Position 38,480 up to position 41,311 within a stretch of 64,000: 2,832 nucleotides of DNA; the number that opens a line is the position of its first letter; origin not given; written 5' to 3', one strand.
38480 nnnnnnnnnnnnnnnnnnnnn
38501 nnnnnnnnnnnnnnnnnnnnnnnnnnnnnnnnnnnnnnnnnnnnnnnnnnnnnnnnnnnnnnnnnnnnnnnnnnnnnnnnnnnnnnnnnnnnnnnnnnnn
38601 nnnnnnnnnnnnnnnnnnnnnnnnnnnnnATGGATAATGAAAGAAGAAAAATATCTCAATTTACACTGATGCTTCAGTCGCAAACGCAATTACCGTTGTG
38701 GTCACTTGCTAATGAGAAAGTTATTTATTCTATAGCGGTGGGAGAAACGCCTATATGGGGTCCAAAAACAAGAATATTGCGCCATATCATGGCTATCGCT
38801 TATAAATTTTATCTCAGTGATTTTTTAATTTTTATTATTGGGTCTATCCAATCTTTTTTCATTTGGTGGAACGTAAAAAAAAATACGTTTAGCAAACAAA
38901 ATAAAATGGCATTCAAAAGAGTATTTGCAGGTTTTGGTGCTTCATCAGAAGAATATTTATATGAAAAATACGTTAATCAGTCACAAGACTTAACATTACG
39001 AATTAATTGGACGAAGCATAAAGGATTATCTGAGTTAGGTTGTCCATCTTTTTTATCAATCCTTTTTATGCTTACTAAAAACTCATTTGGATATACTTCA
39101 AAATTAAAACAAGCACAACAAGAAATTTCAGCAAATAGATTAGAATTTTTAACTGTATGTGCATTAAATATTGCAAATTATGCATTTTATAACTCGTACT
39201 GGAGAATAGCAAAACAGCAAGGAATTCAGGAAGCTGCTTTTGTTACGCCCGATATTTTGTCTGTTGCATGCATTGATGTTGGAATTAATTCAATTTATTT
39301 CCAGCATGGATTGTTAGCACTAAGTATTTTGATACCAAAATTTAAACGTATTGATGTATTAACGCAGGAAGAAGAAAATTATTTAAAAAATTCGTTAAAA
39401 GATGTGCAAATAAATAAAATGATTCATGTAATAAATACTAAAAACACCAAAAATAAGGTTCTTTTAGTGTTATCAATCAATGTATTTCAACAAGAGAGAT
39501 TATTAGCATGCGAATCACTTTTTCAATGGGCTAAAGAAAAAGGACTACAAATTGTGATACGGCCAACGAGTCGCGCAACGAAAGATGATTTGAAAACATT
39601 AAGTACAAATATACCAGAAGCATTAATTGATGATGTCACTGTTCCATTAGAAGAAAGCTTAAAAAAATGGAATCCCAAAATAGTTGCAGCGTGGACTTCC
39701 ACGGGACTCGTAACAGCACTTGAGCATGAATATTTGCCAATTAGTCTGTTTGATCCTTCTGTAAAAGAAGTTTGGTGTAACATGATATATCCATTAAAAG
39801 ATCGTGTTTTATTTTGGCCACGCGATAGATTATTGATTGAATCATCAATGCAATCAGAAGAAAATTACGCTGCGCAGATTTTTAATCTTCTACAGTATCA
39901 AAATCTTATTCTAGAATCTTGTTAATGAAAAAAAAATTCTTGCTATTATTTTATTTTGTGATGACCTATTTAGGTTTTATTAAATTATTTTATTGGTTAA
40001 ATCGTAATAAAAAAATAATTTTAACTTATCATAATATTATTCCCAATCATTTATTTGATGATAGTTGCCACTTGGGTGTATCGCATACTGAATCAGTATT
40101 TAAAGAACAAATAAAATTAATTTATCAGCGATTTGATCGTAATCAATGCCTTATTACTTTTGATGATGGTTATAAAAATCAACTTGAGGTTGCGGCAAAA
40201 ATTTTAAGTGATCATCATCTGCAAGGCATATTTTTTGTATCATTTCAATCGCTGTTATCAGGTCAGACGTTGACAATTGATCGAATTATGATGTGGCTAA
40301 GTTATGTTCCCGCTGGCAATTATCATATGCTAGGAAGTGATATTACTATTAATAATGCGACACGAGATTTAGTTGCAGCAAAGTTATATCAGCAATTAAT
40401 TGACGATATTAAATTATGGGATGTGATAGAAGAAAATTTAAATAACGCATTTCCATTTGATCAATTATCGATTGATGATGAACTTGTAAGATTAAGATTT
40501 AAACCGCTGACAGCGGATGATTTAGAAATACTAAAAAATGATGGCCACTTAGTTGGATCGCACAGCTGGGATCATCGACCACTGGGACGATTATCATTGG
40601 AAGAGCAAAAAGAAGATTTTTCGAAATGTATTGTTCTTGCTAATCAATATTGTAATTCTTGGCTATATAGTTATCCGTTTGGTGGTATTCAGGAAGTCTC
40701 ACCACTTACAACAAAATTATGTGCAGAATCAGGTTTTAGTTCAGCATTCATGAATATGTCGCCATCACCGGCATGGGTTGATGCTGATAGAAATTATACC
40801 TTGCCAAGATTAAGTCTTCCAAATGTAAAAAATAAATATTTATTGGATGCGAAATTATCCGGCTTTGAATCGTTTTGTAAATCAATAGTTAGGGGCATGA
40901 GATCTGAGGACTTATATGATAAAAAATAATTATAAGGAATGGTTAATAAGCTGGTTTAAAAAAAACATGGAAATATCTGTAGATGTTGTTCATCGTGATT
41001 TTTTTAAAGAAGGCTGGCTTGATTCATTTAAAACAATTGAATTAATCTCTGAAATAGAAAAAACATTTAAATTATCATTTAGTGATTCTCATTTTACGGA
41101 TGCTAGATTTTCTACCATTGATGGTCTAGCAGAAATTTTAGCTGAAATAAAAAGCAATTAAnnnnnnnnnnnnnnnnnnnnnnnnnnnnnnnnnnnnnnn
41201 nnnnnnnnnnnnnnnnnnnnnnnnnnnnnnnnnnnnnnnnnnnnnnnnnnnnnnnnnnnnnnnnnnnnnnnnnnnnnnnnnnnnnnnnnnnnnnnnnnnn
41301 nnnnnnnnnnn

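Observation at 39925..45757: Carrier-protein-dependent acyl/aminoacyl decoration module inside the glycan operon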

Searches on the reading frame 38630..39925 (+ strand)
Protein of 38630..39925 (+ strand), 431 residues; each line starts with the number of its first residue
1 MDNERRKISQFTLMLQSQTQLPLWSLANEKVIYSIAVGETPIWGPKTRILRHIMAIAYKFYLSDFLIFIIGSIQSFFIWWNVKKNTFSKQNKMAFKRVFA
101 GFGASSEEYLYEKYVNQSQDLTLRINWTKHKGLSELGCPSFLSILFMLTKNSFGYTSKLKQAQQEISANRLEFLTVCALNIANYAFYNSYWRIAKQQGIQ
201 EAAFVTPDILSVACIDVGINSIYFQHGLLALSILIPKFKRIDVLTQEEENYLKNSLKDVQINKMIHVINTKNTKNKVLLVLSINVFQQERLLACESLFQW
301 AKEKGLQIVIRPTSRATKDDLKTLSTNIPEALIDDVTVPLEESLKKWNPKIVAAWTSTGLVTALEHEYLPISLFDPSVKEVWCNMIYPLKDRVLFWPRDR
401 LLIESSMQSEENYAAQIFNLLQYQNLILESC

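Call 4: search_protein_families(library=pfam, proteins=[window:38630-39925:+], max_evalue=0.01)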
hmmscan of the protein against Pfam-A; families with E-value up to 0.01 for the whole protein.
window:38630-39925:+ (431 aa): 1 family
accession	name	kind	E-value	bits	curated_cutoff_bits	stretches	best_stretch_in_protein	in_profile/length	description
PF07388.17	A-2_8-polyST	-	0.0014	18.7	23.3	1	263-363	196-303/316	Alpha-2,8-polysialyltransferase (POLYST)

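Call 5: search_protein_families(library=ncbifam, proteins=[window:38630-39925:+], max_evalue=0.01)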
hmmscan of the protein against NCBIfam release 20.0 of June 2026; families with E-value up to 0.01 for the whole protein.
window:38630-39925:+ (431 aa): 0 families

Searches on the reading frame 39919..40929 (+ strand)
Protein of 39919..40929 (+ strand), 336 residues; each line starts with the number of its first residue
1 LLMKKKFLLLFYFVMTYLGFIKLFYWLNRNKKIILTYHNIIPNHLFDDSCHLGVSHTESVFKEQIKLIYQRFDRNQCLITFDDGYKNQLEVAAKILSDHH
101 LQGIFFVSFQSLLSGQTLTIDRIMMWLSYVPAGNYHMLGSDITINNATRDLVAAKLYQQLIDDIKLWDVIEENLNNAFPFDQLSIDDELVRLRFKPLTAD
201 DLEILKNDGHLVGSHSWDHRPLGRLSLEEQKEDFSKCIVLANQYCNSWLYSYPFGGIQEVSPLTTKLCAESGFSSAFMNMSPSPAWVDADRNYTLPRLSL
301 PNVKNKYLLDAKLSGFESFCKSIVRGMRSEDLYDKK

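Call 4: search_protein_families(library=pfam, proteins=[window:39919-40929:+], max_evalue=0.01)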
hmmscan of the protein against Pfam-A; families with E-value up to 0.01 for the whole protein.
window:39919-40929:+ (336 aa): 1 family
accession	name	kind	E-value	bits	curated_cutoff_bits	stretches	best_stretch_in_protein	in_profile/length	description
PF01522.26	Polysacc_deac_1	-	7.6e-12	45.7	23.1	2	200-259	49-110/124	Polysaccharide deacetylase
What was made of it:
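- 39919..40929 (+): Membrane-anchored NodB (CE4)-type hydrolase. Proposed de-N-acetylase that frees the acceptor amine. Pfam Polysacc_deac_1 at 7.6e-12 (call 4).
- Checked: 39919-40929 (336 aa): Polysacc_deac_1, E 7.6e-12, 45.7 bits against a cut-off of 23.1 (call 4).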

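Call 5: search_protein_families(library=ncbifam, proteins=[window:39919-40929:+], max_evalue=0.01)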
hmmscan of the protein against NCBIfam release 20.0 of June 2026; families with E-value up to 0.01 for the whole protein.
window:39919-40929:+ (336 aa): 4 families
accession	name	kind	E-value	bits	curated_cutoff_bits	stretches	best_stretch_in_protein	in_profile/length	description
NF045820.1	PgAcgDacpgdA_Strep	equivalog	2.5e-07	29.9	800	1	202-236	313-347/463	peptidoglycan-N-acetylglucosamine deacetylase PgdA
TIGR02884.1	spore_pdaA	equivalog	1.2e-05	25.1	298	0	203-238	83-118/224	delta-lactam-biosynthetic de-N-acetylase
NF045821.1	PgAcgDacpgdA1_Bac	equivalog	0.00089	18.2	400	0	205-239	136-170/282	peptidoglycan-N-acetylglucosamine deacetylase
NF050820.1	PolSacchBiosHfsH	equivalog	0.00093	18.9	400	0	72-110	31-69/249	oligosaccharide deacetylase HfsH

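Call 36: search_solved_structures(query=window:39919-40929:+, max_evalue=0.01, show_alignments=2)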
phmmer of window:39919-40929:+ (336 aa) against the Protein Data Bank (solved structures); distinct sequences matched with E-value up to 0.01: 4.
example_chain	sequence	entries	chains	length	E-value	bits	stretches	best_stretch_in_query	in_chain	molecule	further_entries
2c1g_A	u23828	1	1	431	4.6e-05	26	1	202-257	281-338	PEPTIDOGLYCAN GLCNAC DEACETYLASE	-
2c1i_A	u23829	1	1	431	0.0001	24.9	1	201-257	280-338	PEPTIDOGLYCAN GLCNAC DEACETYLASE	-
2j13_A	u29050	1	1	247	0.00085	21.8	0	201-291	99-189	POLYSACCHARIDE DEACETYLASE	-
7bly_A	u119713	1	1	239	0.0042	19.6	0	203-237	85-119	Aspergillus niger contig An12c0130, genomic contig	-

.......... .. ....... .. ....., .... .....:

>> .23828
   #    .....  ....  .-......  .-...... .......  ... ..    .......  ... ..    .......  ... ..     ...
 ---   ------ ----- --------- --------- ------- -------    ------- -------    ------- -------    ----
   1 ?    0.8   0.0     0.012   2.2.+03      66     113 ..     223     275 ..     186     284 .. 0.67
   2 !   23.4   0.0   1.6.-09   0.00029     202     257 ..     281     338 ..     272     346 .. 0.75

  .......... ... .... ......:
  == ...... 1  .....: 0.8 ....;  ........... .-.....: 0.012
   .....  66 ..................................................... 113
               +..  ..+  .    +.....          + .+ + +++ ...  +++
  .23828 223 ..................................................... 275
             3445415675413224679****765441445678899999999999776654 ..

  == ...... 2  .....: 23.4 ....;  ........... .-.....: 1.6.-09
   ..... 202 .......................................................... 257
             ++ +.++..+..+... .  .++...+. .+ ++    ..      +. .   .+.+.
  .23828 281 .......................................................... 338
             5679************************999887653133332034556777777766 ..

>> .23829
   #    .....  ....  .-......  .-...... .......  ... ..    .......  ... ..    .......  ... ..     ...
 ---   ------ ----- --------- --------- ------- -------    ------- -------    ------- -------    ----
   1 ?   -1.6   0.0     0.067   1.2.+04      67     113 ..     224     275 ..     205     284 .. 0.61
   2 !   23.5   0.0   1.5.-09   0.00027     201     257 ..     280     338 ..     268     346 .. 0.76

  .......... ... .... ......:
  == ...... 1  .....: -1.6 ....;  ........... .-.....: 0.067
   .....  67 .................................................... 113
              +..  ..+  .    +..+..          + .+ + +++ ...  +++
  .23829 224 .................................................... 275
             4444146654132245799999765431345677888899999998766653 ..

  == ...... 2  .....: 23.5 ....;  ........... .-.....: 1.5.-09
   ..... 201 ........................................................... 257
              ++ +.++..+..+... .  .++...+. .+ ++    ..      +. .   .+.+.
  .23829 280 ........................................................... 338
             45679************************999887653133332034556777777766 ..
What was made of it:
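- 39919..40929 (+): TFDDG and HSWDH align with the catalytic Asp pair and the two metal-binding His of S. pneumoniae PgdA (call 36).
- NodB enzymes classically act on peptidoglycan (call 36).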

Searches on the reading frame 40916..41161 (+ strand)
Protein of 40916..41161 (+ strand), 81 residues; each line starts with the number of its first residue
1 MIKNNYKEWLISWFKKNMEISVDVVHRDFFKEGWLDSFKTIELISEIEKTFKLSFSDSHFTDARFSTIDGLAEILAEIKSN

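Call 4: search_protein_families(library=pfam, proteins=[window:40916-41161:+], max_evalue=0.01)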
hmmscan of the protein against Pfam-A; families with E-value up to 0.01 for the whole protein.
window:40916-41161:+ (81 aa): 1 family
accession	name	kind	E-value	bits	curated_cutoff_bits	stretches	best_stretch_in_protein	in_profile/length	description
PF00550.31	PP-binding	-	3.2e-07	30.9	20.8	1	9-74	2-66/67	Phosphopantetheine attachment site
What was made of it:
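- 40916..41161 (+): 81-aa acyl/peptidyl carrier protein. The phosphopantetheine site is Ser37 in LDSF. PP-binding at 3.2e-7, above cut-off (call 4).
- Checked: 40916-41161 (81 aa): PP-binding, E 3.2e-7, 30.9 bits against 20.8 (call 4).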

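Call 5: search_protein_families(library=ncbifam, proteins=[window:40916-41161:+], max_evalue=0.01)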
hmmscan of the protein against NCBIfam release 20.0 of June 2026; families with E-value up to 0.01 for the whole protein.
window:40916-41161:+ (81 aa): 7 families
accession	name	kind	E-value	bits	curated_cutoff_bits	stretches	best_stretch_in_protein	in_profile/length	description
NF003464.0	PRK05087.1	equivalog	1.3e-07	31.5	68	1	23-78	22-77/78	D-alanine--poly(phosphoribitol) ligase subunit DltC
NF005480.0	PRK07081.1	equivalog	1.9e-07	30.9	72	1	26-80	25-78/83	acyl carrier protein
NF058660.1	cispen_ACP_AmcB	equivalog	1.7e-06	28.1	80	1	35-78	35-78/80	cispentacin biosynthesis acyl carrier protein AmcB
TIGR01688.1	dltC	equivalog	2.7e-05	24.2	52.35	1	28-67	24-63/73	D-alanine--poly(phosphoribitol) ligase subunit 2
TIGR04069.1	ocin_ACP_rel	hypoth_equivalog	5.1e-05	23.7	70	1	7-75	3-77/77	peptide maturation system acyl carrier-related protein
NF005798.0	PRK07639.1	equivalog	0.0014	19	100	1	4-79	4-82/91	petrobactin biosynthesis protein AsbD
TIGR00517.1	acyl_carrier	equivalog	0.0065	16.3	70.45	1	26-59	26-59/77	acyl carrier protein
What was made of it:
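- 40916..41161 (+): The best NCBIfam hit is DltC, but all hits fall below their cut-offs (call 5).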
